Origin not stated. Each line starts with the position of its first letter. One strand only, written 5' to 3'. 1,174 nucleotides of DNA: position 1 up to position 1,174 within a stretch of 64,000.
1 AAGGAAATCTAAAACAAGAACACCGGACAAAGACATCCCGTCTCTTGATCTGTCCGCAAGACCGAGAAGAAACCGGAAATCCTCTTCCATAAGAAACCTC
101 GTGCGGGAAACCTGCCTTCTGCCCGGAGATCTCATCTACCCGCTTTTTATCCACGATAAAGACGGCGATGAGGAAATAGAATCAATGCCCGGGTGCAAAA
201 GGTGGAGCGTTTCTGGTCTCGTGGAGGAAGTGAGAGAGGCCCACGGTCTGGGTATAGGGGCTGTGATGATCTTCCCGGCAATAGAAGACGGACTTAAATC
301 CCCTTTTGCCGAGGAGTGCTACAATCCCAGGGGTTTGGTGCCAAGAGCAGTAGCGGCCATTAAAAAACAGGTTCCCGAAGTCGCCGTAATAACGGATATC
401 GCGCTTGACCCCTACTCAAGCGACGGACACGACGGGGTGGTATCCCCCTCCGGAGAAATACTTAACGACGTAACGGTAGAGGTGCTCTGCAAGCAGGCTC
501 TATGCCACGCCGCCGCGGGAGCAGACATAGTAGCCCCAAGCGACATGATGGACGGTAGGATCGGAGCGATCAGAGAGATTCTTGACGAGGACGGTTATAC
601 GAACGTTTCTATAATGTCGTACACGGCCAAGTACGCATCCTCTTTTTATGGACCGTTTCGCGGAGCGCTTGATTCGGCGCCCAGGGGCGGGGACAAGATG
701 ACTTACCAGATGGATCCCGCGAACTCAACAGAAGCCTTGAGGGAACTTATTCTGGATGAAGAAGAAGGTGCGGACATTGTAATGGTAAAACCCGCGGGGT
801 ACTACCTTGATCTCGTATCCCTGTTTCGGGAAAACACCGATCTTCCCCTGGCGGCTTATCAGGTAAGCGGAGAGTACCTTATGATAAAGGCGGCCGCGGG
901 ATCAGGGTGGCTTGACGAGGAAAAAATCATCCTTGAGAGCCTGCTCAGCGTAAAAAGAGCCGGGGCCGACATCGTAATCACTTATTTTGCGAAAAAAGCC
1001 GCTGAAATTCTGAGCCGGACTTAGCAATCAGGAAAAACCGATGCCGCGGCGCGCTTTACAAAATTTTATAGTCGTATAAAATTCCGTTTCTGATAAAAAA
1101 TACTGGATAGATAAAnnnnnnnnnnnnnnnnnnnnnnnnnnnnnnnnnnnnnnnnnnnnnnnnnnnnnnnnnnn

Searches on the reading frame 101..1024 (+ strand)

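Call 47: search_protein_families(library=pfam, proteins=[window:101-1024:+], max_evalue=1e-8)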
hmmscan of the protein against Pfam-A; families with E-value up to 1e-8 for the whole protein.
window:101-1024:+ (307 aa): 1 family
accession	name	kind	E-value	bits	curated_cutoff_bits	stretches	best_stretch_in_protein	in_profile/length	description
PF00490.27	ALAD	-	6.8e-129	430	24.6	1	1-302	17-316/317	Delta-aminolevulinic acid dehydratase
